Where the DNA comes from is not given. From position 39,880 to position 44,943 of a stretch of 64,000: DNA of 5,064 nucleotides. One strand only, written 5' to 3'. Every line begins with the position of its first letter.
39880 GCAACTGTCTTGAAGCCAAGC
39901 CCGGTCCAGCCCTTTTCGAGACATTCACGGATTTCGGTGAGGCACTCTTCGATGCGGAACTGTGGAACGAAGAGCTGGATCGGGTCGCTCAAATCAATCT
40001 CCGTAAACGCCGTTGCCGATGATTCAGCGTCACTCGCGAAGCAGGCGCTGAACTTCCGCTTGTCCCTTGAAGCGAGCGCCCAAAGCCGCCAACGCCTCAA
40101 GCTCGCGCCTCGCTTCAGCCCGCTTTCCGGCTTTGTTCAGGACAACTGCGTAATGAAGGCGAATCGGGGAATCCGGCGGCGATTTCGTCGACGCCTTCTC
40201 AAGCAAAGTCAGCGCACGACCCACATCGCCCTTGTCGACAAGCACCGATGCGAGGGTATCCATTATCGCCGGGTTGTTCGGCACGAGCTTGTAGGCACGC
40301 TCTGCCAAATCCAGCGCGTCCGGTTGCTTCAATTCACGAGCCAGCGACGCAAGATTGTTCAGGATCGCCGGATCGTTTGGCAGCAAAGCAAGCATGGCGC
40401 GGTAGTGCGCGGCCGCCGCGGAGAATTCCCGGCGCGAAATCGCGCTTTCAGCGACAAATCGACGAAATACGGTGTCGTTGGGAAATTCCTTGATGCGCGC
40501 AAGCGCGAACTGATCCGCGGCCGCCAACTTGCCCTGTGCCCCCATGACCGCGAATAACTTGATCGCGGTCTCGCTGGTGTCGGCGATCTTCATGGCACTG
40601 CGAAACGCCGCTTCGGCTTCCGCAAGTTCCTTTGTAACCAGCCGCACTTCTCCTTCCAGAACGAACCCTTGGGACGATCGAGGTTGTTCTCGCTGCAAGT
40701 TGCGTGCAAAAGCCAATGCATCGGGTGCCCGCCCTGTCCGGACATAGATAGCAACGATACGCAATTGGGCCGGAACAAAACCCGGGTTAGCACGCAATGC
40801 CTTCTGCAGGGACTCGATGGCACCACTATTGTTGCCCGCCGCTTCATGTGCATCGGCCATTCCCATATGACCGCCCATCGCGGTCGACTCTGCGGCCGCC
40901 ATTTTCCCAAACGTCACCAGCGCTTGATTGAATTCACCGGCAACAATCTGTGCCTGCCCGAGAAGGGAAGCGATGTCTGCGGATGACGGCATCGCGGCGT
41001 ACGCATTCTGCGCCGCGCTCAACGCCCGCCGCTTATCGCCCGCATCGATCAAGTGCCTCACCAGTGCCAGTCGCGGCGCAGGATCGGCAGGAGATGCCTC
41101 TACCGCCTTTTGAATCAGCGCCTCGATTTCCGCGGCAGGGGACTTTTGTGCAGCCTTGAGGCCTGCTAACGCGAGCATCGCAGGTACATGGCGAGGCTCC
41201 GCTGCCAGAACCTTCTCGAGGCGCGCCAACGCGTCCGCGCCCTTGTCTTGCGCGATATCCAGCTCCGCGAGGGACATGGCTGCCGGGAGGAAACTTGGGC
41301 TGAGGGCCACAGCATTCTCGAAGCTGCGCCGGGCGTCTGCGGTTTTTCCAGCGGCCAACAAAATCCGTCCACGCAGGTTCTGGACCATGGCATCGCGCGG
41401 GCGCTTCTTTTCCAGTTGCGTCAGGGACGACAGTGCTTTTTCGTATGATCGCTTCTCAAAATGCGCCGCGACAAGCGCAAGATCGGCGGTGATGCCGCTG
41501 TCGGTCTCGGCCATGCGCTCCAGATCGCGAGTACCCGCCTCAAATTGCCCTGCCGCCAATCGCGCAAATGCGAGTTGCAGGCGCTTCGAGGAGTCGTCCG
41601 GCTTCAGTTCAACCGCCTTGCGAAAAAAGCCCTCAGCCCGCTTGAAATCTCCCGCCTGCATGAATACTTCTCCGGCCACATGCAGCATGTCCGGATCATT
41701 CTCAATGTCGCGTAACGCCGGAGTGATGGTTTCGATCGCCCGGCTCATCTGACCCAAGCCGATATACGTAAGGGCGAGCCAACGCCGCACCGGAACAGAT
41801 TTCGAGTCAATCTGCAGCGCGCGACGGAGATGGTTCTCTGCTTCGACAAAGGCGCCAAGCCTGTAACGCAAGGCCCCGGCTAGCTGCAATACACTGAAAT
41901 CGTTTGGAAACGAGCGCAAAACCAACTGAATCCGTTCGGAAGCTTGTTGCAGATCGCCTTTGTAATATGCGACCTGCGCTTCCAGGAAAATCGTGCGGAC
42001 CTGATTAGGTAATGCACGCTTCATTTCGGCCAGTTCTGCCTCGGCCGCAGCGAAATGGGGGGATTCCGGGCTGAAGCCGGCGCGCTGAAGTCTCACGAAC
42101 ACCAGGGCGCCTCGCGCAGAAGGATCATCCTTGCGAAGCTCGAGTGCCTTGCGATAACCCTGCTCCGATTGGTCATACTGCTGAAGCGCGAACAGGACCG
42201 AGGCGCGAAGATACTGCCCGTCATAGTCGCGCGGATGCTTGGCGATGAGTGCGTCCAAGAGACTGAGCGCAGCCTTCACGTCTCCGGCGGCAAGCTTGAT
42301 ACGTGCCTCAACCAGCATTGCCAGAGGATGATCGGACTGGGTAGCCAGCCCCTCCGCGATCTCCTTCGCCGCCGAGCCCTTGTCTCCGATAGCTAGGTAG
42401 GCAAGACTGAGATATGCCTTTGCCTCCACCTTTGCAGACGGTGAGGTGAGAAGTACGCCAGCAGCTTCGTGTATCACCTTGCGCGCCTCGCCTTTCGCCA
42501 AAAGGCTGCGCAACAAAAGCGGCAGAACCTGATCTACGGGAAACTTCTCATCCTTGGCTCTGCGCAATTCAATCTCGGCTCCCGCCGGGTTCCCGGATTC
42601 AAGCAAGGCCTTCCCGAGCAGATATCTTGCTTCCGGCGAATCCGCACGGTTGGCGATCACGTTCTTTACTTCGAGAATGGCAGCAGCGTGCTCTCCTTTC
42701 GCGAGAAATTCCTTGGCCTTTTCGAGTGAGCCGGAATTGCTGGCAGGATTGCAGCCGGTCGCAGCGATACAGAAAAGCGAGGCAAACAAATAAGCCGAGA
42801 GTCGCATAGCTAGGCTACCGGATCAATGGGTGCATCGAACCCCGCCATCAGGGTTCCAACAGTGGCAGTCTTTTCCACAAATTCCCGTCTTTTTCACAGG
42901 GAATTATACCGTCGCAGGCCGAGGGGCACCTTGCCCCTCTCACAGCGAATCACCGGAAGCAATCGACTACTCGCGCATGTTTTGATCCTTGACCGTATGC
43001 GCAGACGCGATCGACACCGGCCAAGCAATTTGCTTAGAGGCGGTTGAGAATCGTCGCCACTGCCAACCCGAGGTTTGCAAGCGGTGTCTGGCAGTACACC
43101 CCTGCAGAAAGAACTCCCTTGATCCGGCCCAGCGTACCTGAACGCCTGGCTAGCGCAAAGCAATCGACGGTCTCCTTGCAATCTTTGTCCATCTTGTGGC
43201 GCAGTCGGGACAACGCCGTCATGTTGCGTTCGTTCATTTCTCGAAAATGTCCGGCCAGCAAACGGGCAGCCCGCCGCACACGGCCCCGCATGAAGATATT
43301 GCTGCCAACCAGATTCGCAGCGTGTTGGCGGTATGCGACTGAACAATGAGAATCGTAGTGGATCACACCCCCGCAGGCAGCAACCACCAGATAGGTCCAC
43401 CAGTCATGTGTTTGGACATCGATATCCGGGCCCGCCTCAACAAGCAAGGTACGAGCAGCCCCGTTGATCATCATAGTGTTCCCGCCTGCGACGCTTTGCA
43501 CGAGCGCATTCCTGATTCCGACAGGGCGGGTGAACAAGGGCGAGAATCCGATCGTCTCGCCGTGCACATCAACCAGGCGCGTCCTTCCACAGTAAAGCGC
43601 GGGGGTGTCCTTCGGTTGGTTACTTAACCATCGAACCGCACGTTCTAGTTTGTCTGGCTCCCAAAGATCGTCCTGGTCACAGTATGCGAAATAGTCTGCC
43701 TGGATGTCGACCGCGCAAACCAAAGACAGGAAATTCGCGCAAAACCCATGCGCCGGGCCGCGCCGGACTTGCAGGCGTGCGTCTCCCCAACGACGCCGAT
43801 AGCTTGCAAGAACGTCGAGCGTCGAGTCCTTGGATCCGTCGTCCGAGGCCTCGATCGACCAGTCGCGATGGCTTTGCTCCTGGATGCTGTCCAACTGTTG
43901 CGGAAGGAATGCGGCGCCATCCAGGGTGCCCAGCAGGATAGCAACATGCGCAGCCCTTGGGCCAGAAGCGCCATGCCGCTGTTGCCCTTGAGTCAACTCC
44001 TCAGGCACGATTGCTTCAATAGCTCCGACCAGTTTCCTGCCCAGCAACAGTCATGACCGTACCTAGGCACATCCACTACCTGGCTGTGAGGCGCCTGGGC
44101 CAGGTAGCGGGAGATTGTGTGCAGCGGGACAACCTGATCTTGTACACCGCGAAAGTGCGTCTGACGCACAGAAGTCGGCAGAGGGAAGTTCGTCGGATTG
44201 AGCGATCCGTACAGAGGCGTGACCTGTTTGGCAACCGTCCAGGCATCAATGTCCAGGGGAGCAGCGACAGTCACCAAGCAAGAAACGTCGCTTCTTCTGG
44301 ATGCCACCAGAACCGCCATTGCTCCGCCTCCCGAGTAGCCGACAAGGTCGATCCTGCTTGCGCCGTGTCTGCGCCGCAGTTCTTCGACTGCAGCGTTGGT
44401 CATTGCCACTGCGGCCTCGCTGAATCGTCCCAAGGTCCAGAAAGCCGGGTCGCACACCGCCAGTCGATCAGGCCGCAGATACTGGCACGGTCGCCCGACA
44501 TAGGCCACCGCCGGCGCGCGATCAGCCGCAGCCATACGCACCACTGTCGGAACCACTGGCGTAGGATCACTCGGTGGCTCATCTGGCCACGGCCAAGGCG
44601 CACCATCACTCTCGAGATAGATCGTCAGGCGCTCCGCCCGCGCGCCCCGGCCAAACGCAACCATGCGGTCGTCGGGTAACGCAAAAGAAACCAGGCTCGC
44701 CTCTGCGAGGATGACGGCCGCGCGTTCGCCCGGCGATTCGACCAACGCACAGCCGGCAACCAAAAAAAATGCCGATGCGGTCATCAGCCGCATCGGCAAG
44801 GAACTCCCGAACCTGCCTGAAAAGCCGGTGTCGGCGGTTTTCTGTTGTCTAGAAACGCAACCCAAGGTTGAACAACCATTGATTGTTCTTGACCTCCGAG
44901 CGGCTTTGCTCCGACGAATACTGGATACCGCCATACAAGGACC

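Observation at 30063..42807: prsT heads a 9-to-10-gene operon encoding a complete ABC-transporter-dependent glycan pathway inside a PEP-CTERM locus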

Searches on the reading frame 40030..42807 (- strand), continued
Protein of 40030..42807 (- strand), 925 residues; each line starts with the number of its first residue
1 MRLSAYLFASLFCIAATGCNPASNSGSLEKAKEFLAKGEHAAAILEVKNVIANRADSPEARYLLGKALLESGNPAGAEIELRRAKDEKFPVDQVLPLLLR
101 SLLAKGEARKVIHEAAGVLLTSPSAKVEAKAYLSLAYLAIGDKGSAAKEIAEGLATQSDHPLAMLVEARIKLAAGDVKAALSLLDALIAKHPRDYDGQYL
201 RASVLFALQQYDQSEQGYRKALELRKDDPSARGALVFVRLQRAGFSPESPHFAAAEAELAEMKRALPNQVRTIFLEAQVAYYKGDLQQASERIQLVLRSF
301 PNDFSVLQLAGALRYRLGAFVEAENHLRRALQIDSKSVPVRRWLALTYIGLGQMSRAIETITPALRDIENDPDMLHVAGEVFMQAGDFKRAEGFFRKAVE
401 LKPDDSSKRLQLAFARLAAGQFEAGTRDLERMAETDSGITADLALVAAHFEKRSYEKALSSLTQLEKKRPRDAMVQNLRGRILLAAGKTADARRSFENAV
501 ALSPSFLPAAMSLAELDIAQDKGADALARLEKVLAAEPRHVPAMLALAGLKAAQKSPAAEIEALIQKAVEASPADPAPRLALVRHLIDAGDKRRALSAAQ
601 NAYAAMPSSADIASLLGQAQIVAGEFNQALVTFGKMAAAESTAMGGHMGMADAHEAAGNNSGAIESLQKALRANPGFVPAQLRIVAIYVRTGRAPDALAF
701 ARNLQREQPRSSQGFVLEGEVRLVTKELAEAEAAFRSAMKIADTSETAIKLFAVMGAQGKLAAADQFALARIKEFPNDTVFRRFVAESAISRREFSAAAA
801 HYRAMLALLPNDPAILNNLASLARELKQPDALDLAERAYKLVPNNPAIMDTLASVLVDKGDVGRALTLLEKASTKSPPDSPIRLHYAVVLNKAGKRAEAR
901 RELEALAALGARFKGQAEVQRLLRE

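Call 42: search_protein_families(library=ncbifam, proteins=[L034:15996-16790:+, L036:12725-13663:+, L009:8380-9660:+, L069:14111-15223:+, L033:12260-13180:+, L077:17308-18057:+, L068:19811-20794:-, L068:18328-19800:-], max_evalue=0.000001)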
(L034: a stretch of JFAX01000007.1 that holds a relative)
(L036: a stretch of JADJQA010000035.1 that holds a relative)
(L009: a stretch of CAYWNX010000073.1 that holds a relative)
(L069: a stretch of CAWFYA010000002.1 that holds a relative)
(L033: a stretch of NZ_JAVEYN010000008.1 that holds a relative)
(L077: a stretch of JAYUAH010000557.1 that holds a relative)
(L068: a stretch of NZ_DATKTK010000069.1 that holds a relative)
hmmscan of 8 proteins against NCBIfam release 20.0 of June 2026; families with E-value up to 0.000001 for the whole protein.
L034:15996-16790:+ (264 aa): 11 families
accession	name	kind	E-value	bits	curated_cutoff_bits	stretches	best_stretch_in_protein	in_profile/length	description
NF033740.0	MarP_fam_protase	equivalog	4.7e-24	85.1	250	1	31-226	185-351/390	MarP family serine protease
TIGR02037.1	degP_htrA_DO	subfamily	4.3e-22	78.6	416.2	1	49-259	50-225/434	Do family serine endopeptidase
NF041521.1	HhoA_HhoB_HtrA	equivalog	1.1e-18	67.6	450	1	59-257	55-219/335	HhoA/HhoB/HtrA family serine endopeptidase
NF050055.1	SerProtHtrAMycob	equivalog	1.3e-16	60.6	800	1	34-258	206-403/502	serine protease HtrA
NF047968.1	SerProtHtrA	equivalog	3e-16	59.7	470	1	35-258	58-253/357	serine protease HtrA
NF008147.1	PRK10898.1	equivalog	2e-15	56.8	408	1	35-260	50-246/352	outer membrane-stress sensor serine endopeptidase DegS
TIGR02038.1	protease_degS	equivalog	3.4e-15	56.1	422.95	1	36-260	51-245/351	outer membrane-stress sensor serine endopeptidase DegS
NF040960.1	MamE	equivalog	2.9e-09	36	800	1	61-257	124-289/659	magnetosome formation protease MamE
NF040961.1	MamO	equivalog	2e-07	29.7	800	1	28-233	71-246/648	magnetosome protein MamO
NF053637.1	SerProtHtrAspr2045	equivalog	7.2e-07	28.5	650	1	72-252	119-273/394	serine protease HtrA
NF007526.1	PRK10139.1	equivalog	8.8e-07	28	756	0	25-258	59-256/456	serine endoprotease DegQ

L036:12725-13663:+ (312 aa): 5 families
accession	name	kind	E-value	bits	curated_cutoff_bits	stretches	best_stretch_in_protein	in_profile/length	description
NF047373.1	BB0259_flg_lyt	exception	1.1e-23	83.9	234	1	164-278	550-682/705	flagellar assembly lytic transglycosylase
NF008670.0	PRK11671.1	equivalog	7e-15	55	375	1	156-260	186-308/359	membrane-bound lytic murein transglycosylase MltC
NF008631.0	PRK11619.1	equivalog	4.7e-14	51.7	536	1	172-280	489-620/644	murein transglycosylase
NF008112.0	PRK10859.1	equivalog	1.6e-11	43.4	354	1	179-257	306-389/483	membrane-bound lytic murein transglycosylase MltF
NF008050.0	PRK10783.1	equivalog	7.2e-09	34.5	508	1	186-259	127-206/457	murein transglycosylase D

L009:8380-9660:+ (426 aa): 7 families
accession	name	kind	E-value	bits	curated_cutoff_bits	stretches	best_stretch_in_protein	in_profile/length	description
NF011729.0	PRK15182.1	equivalog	1.1e-149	498.9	592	1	3-413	8-418/425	Vi polysaccharide biosynthesis UDP-N-acetylglucosamine C-6 dehydrogenase TviB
TIGR03026.1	NDP-sugDHase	subfamily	2.7e-114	382.2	189.8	1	3-408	2-412/413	nucleotide sugar dehydrogenase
NF040825.1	UDPMaNacDH_Arch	equivalog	7.1e-59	199.7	750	1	3-411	2-401/418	UDP-N-acetyl-D-mannosamine dehydrogenase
NF008286.0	PRK11064.1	equivalog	4.6e-57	193.5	459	1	2-392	4-405/420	UDP-N-acetyl-D-mannosamine dehydrogenase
NF041297.1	UDPGDh_AglM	equivalog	2e-44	152.2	670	1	3-387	2-396/429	UDP-glucose 6-dehydrogenase AglM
NF047673.2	TeichurnBiosyTuaD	equivalog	2.5e-33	115.9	700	1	1-420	1-423/439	UDP-glucose 6-dehydrogenase TuaD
NF011631.0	PRK15057.1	equivalog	8e-07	28.5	757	0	4-354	3-341/388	UDP-glucose 6-dehydrogenase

L069:14111-15223:+ (370 aa): 21 families
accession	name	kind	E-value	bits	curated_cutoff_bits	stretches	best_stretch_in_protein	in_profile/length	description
NF011728.1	PRK15181.1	equivalog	9.2e-136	452.4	760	1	17-353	6-342/348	Vi polysaccharide biosynthesis UDP-N-acetylglucosaminuronic acid C-4 epimerase TviC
TIGR01179.1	galE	equivalog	2.5e-42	144.9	262.3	1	30-348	3-325/332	UDP-glucose 4-epimerase GalE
TIGR04180.1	EDH_00030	hypoth_equivalog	3.7e-40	137.9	475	1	30-335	2-296/297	NAD-dependent 4,6-dehydratase LegB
TIGR02197.1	heptose_epim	equivalog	4.6e-35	121.3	274.6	1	30-350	2-315/316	ADP-glyceromanno-heptose 6-epimerase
TIGR01181.1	dTDP_gluc_dehyt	equivalog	2e-34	119.1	365.1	1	28-350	1-313/321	dTDP-glucose 4,6-dehydratase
NF007956.0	PRK10675.1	subfamily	4.8e-26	91.7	394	1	29-327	3-308/338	UDP-glucose 4-epimerase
NF042422.1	oxyalk_red_OleD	equivalog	1.5e-19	70.5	580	1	29-299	3-254/329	2-alkyl-3-oxoalkanoate reductase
NF008360.0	PRK11150.1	equivalog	1.5e-18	67.1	452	1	30-336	3-293/310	ADP-glyceromanno-heptose 6-epimerase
NF007490.0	PRK10084.1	subfamily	1.3e-17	63.9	649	1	29-350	3-336/361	dTDP-glucose 4,6-dehydratase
NF007582.0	PRK10217.1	equivalog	2.9e-17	62.8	698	1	27-351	2-334/355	dTDP-glucose 4,6-dehydratase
TIGR03466.1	HpnA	hypoth_equivalog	4.2e-15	55.5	367.65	1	29-158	3-119/327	hopanoid-associated sugar epimerase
TIGR02622.1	CDP_4_6_dhtase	equivalog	6.4e-12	45.3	278.45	1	27-354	5-336/352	CDP-glucose 4,6-dehydratase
NF042423.1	oxyalk_red_Shew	equivalog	8.6e-12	44.8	580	1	21-262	3-223/331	2-alkyl-3-oxoalkanoate reductase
TIGR01472.1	gmd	equivalog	3.2e-11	43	415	1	30-287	4-262/342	GDP-mannose 4,6-dehydratase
NF043036.1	ErythonDh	equivalog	1.1e-10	41.3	325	1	30-190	4-163/321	D-erythronate dehydrogenase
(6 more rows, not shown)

L033:12260-13180:+ (306 aa): 2 families
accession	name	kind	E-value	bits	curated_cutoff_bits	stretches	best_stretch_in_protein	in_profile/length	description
TIGR04352.1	HprK_rel_A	equivalog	3.2e-108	361.1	200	1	27-304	1-280/280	HprK-related kinase A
TIGR04249.1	SCM_chp_ScmC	equivalog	1.6e-07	31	125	1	121-169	126-173/292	SynChlorMet cassette protein ScmC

L077:17308-18057:+ (250 aa): 187 families (the best 25 are shown)
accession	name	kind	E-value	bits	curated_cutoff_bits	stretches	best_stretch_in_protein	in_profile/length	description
TIGR02982.1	heterocyst_DevA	subfamily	3e-67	226.4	295.8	1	3-222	1-219/220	ABC exporter ATP-binding subunit, DevA family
TIGR02211.1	LolD_lipo_ex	equivalog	6.1e-67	225.4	307.75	1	3-223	1-220/221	lipoprotein-releasing ABC transporter ATP-binding protein LolD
NF008639.0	PRK11629.1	equivalog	1.6e-61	207.7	360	1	3-224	6-226/234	lipoprotein-releasing ABC transporter ATP-binding protein LolD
NF038007.1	ABC_ATP_DarD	equivalog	1.8e-61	207.4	375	1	4-222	2-218/218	darobactin export ABC transporter ATP-binding protein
NF007826.0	PRK10535.1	equivalog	1.9e-60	204.9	966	1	3-232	4-231/648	macrolide ABC transporter ATP-binding protein/permease MacB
NF007879.0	PRK10584.1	equivalog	1.8e-58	197.9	336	1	3-223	6-225/228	putative ABC transporter ATP-binding protein YbbA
TIGR00968.1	3a0106s01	subfamily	3.5e-58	196.9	342.75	1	5-236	2-223/237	sulfate ABC transporter ATP-binding protein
TIGR02673.1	FtsE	equivalog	9.5e-58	195.4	264.85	1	3-220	1-213/214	cell division ATP-binding protein FtsE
NF040933.2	ABC_arch_GlcV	equivalog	3.5e-57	193.9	450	1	4-242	3-240/357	glucose ABC transporter ATP-binding protein GlcV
TIGR03265.1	PhnT2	equivalog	5.3e-57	193.6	457.7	1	3-223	4-214/353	putative 2-aminoethylphosphonate ABC transporter ATP-binding protein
NF006987.0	PRK09452.1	equivalog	4.2e-54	183.7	482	1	2-224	16-228/378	spermidine/putrescine ABC transporter ATP-binding protein PotA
TIGR03608.1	L_ocin_972_ABC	subfamily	8.3e-53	178.9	254.85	1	18-216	9-205/206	putative bacteriocin export ABC transporter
TIGR01187.1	potA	subfamily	1.7e-52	178.5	355.6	1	39-230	2-187/325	polyamine ABC transporter ATP-binding protein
TIGR02314.1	ABC_MetN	equivalog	9.3e-52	176.1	499.7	1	4-223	2-220/343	methionine ABC transporter ATP-binding protein MetN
NF008653.0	PRK11650.1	subfamily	1.3e-51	175.7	432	1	1-222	1-213/357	sn-glycerol-3-phosphate ABC transporter ATP-binding protein UgpC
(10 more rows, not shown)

L068:19811-20794:- (327 aa): 192 families (the best 25 are shown)
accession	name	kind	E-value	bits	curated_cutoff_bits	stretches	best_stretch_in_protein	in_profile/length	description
TIGR02211.1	LolD_lipo_ex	equivalog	1.9e-68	230.3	307.75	1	106-326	1-220/221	lipoprotein-releasing ABC transporter ATP-binding protein LolD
TIGR02982.1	heterocyst_DevA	subfamily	1.5e-65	220.9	295.8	1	107-325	2-219/220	ABC exporter ATP-binding subunit, DevA family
NF008639.0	PRK11629.1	equivalog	2.4e-65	220.2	360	1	106-325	6-224/234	lipoprotein-releasing ABC transporter ATP-binding protein LolD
NF007826.0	PRK10535.1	equivalog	9.2e-63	212.5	966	1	105-326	3-222/648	macrolide ABC transporter ATP-binding protein/permease MacB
NF038007.1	ABC_ATP_DarD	equivalog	2.5e-62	210.2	375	1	109-325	4-218/218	darobactin export ABC transporter ATP-binding protein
TIGR02673.1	FtsE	equivalog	1.2e-59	201.5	264.85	1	106-324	1-214/214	cell division ATP-binding protein FtsE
NF007879.0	PRK10584.1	equivalog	2.7e-57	194.1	336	1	102-327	2-226/228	putative ABC transporter ATP-binding protein YbbA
TIGR03608.1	L_ocin_972_ABC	subfamily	8.4e-56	188.7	254.85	1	124-320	12-206/206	putative bacteriocin export ABC transporter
TIGR02315.1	ABC_phnC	equivalog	1.6e-53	181.6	266.1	1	106-326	1-225/243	phosphonate ABC transporter ATP-binding protein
TIGR03265.1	PhnT2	equivalog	1.9e-53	182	457.7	1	107-326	5-214/353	putative 2-aminoethylphosphonate ABC transporter ATP-binding protein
NF006987.0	PRK09452.1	equivalog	1.4e-52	178.6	482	1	103-325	14-226/378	spermidine/putrescine ABC transporter ATP-binding protein PotA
NF007027.0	PRK09493.1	equivalog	3.3e-52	177.2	379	1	106-326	1-215/240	glutamine ABC transporter ATP-binding protein GlnQ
TIGR01186.1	proV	subfamily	5.2e-51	173.9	326.6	1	124-326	7-209/363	betaine/proline/choline family ABC transporter ATP-binding protein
NF043075.1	MMSYN1_0197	equivalog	2.9e-50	171.1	550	1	106-325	2-211/341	spermidine/putrescine ABC transporter ATP-binding protein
NF040933.2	ABC_arch_GlcV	equivalog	5.6e-50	170.2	450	1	106-326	2-221/357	glucose ABC transporter ATP-binding protein GlcV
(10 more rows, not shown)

L068:18328-19800:- (490 aa): 0 families

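Call 75: find_related_loci(query=window:40030-42807:-, collection=metagenome_contigs, flank=10000)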
Query window:40030-42807:- (925 aa) in metagenome_contigs; peptide patterns used: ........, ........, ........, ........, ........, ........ (x = any residue, [..] = any of these).
101 stretches matched a pattern, but none encodes a relative of the query by tblastn (E <= 1e-3).

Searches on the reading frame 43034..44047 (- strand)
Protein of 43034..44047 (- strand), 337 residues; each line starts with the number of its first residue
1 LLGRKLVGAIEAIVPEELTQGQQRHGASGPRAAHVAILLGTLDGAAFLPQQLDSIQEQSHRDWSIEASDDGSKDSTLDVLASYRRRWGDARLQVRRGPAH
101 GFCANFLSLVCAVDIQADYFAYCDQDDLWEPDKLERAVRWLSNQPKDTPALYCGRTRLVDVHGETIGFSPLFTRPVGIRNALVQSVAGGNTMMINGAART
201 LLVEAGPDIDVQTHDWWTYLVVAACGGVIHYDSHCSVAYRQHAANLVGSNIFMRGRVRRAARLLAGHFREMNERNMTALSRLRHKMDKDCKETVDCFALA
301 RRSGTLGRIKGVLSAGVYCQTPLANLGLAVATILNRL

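Call 6: search_protein_families(library=ncbifam, proteins=[window:43034-44047:-], max_evalue=0.00001)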
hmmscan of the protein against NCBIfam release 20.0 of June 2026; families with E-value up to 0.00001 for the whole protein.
window:43034-44047:- (337 aa): 3 families
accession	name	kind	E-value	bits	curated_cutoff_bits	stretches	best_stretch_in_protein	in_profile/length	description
NF047683.1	TeichurnBiosyTuaG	equivalog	2.8e-12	46.8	400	1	34-196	7-163/252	teichuronic acid biosynthesis protein TuaG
NF053739.1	GlytfEpsEBac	equivalog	4.3e-09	35.7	450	1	34-145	2-111/265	glycosyltransferase EpsE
NF038302.1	EPS_HpsE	equivalog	4e-06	26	300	1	36-146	4-116/307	hormogonium polysaccharide biosynthesis glycosyltransferase HpsE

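Call 20: search_protein_families(library=pfam, proteins=[window:43034-43960:-], max_evalue=0.01)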
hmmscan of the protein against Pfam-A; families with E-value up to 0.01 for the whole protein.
window:43034-43960:- (308 aa): 1 family
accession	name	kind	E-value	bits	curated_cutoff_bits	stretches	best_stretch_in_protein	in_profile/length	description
PF00535.33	Glycos_transf_2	-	1.9e-13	51.1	23.3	1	16-118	10-109/168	Glycosyl transferase family 2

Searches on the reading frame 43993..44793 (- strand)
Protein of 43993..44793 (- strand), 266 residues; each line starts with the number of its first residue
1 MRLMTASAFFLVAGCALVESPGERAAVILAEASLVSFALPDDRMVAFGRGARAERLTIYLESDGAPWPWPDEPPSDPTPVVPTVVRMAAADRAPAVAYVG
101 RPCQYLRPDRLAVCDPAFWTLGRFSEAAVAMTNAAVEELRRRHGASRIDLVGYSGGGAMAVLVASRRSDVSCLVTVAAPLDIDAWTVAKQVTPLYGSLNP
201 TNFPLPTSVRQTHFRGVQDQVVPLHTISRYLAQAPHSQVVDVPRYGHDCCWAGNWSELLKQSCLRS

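Call 20: search_protein_families(library=pfam, proteins=[window:43993-44793:-], max_evalue=0.01)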
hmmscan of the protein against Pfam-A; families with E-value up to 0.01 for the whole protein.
window:43993-44793:- (266 aa): 4 families
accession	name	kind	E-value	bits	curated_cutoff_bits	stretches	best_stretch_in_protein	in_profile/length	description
PF00561.26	Abhydrolase_1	-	7.2e-08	32.8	25.8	1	128-181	51-105/245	alpha/beta hydrolase fold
PF12146.15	Hydrolase_4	-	0.00093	19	27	1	133-198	63-133/239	Serine aminopeptidase, S33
PF07819.20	PGAP1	-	0.0011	19.2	24.3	1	141-200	86-149/233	PGAP1-like alpha/beta domain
PF01738.24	DLH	-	0.0042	17.1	21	1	125-175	74-126/217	Dienelactone hydrolase family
